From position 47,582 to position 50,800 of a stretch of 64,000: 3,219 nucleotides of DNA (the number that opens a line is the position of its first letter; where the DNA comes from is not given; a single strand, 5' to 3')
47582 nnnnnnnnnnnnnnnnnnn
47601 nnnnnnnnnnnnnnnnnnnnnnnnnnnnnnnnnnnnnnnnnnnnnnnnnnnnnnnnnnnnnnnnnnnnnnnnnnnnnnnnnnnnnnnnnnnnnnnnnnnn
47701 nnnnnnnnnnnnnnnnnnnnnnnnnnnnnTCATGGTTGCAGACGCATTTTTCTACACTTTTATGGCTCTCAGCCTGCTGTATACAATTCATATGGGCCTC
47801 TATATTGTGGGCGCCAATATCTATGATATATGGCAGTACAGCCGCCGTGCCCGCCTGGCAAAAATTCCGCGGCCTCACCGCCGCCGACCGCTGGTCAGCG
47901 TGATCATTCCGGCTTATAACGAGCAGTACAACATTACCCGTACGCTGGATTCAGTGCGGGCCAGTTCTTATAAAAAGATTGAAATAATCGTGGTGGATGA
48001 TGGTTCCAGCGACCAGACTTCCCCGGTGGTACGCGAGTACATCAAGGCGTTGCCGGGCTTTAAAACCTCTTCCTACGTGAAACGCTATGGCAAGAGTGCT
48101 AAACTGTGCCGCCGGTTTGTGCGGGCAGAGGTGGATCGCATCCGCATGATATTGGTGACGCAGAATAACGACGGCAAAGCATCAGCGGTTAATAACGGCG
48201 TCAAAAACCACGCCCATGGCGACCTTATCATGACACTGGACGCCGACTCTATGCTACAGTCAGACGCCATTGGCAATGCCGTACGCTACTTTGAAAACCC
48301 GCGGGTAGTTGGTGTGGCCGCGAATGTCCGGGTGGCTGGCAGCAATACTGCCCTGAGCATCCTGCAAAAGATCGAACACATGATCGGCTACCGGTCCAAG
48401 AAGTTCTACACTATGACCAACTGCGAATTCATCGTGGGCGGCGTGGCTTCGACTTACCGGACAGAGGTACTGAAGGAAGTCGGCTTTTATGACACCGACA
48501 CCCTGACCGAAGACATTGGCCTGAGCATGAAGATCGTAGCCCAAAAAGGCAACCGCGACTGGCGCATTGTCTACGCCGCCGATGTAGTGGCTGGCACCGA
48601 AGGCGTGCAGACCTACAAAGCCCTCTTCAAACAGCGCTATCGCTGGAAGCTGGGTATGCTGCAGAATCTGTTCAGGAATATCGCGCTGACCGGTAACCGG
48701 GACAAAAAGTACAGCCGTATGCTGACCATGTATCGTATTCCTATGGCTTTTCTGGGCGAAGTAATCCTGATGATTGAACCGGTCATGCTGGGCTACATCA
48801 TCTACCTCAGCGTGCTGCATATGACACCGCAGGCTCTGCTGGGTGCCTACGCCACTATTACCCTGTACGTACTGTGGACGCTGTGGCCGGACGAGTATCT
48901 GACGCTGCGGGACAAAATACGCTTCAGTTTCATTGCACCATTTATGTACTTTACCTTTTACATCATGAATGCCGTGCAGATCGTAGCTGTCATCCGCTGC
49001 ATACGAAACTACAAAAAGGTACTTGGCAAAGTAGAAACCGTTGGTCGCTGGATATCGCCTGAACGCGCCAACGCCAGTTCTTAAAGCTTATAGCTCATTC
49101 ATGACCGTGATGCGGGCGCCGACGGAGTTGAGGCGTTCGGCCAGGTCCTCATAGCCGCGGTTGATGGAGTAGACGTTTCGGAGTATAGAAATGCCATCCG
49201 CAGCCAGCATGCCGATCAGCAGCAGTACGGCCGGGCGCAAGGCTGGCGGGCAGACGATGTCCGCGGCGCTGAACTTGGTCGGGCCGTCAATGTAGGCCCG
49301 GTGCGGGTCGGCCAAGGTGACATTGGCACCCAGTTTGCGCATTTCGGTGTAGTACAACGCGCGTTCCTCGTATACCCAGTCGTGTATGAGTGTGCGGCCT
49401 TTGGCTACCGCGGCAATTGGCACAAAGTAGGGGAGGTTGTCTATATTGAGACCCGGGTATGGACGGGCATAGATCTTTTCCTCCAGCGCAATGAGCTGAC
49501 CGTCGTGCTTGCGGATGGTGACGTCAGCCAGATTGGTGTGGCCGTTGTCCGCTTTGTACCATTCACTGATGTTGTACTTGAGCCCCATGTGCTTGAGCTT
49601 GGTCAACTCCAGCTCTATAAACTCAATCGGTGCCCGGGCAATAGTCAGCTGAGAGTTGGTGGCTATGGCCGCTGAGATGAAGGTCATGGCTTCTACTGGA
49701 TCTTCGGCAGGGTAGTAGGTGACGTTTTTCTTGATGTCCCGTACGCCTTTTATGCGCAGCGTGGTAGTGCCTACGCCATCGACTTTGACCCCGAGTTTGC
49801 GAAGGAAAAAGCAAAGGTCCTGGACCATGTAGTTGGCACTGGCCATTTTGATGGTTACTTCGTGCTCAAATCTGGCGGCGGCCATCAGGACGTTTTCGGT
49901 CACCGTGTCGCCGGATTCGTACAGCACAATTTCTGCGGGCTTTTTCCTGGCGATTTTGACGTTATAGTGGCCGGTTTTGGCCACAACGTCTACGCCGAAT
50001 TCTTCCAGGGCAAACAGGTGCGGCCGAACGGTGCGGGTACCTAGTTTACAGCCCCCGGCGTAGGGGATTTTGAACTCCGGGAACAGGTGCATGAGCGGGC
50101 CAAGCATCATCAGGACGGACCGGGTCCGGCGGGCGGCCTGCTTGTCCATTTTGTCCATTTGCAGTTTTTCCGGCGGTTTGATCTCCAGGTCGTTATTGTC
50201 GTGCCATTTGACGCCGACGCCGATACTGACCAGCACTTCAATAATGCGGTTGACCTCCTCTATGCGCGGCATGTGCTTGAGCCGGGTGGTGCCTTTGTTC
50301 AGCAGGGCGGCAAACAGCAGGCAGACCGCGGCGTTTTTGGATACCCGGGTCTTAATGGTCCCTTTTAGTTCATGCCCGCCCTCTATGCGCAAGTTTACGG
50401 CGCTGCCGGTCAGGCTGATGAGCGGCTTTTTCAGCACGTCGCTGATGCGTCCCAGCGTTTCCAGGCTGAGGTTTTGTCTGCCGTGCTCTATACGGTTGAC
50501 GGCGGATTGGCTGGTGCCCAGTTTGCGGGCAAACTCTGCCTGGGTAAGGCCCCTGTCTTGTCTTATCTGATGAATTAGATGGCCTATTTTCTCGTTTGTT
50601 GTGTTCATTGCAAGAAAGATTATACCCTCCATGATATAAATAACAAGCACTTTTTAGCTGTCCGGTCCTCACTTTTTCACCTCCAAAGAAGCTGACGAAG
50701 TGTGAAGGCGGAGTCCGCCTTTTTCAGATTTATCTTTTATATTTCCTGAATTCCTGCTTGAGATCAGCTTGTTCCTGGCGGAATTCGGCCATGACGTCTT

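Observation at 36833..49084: Cell-surface glycan locus: two sortase + processive-GT2 modules, a CE4-CBM deacetylase and two GH10 hydrolases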

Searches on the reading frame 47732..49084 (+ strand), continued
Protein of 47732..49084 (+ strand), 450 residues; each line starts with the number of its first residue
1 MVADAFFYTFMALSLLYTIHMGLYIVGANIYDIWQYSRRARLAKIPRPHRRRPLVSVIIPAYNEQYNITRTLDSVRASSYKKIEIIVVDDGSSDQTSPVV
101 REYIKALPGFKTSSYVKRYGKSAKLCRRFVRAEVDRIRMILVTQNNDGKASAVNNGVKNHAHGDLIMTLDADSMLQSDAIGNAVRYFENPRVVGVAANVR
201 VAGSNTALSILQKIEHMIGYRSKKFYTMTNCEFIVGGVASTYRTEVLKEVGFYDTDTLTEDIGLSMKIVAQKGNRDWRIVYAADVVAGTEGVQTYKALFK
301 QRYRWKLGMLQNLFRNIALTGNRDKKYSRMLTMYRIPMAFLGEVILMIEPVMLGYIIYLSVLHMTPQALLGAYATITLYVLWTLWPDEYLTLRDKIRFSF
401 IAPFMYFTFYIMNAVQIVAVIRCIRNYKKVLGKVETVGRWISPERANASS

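Call 74: search_protein_families(library=pfam, proteins=[L078:18313-19275:+, L078:19272-20339:+], max_evalue=0.001)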
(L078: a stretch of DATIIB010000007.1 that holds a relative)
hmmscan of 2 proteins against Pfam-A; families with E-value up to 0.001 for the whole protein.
L078:18313-19275:+ (320 aa): 1 family
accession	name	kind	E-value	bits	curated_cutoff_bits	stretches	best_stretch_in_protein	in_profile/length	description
PF01522.26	Polysacc_deac_1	-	2.6e-27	95.7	23.1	1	80-201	5-122/124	Polysaccharide deacetylase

L078:19272-20339:+ (355 aa): 5 families
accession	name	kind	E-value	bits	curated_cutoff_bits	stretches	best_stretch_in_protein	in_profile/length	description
PF13641.12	Glyco_tranf_2_3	-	3.6e-16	60.3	27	1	6-225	1-228/230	Glycosyltransferase like family 2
PF13632.12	Glyco_trans_2_3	-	1.4e-14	54.8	27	1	89-296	1-192/198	Glycosyl transferase family group 2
PF00535.33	Glycos_transf_2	-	8.5e-14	52.3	23.3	1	11-173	3-167/168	Glycosyl transferase family 2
PF13704.12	Glyco_tranf_2_4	-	1.8e-06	28.8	27.5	1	16-96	2-81/98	Glycosyl transferase family 2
PF13506.12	Glyco_transf_21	-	6.6e-05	22.9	21.7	1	86-225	30-173/174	Glycosyl transferase family 21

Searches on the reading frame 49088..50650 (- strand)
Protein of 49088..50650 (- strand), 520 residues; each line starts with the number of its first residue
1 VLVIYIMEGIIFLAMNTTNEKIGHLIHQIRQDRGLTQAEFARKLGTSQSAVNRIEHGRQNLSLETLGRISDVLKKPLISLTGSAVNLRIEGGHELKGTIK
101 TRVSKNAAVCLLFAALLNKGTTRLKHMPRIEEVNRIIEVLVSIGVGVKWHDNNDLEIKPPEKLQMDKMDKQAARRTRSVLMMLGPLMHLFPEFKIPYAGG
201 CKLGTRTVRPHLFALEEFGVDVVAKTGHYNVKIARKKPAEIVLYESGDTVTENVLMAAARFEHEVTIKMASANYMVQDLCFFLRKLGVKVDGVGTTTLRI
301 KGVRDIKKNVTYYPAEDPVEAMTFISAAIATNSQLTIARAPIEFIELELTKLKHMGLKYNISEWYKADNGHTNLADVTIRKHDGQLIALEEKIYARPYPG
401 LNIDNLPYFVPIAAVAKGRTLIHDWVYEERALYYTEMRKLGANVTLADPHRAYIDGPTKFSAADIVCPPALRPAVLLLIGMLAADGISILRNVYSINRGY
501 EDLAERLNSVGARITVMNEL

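Call 24: search_protein_families(library=pfam, proteins=[window:49088-50650:-], max_evalue=0.01)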
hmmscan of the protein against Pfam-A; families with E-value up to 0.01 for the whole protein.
window:49088-50650:- (520 aa): 11 families
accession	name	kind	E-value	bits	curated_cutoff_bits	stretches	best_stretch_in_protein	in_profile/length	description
PF00275.25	EPSP_synthase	-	5.1e-45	154.4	22.8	1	90-507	2-417/417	EPSP synthase (3-phosphoshikimate 1-carboxyvinyltransferase)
PF01381.28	HTH_3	-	1.5e-15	57.4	23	1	26-77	1-52/55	Helix-turn-helix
PF13560.12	HTH_31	-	5.7e-11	43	27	1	22-73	2-54/64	Helix-turn-helix domain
PF13443.12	HTH_26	-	2.6e-06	28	22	1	27-74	3-51/63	Cro/C1-type HTH DNA-binding domain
PF12844.13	HTH_19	-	5.6e-05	23.4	30.2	1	23-69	1-47/64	Helix-turn-helix domain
PF08279.18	HTH_11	-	0.00012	22.3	25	0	25-53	5-34/55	HTH domain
PF22495.2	HTH_92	-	0.00024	20.8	27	1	28-59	2-33/45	RsaL-like HTH domain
PF13744.12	HTH_37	-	0.00028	21.1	27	1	23-60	20-57/80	Helix-turn-helix domain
PF04545.22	Sigma70_r4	-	0.0014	18.6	24.1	1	30-56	16-42/50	Sigma-70, region 4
PF20432.4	Xre-like-HTH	-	0.004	17.8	25.8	1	34-72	23-61/63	Antitoxin Xre-like helix-turn-helix domain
PF13412.12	HTH_24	-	0.0053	16.8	21.9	0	25-53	8-36/48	Winged helix-turn-helix DNA-binding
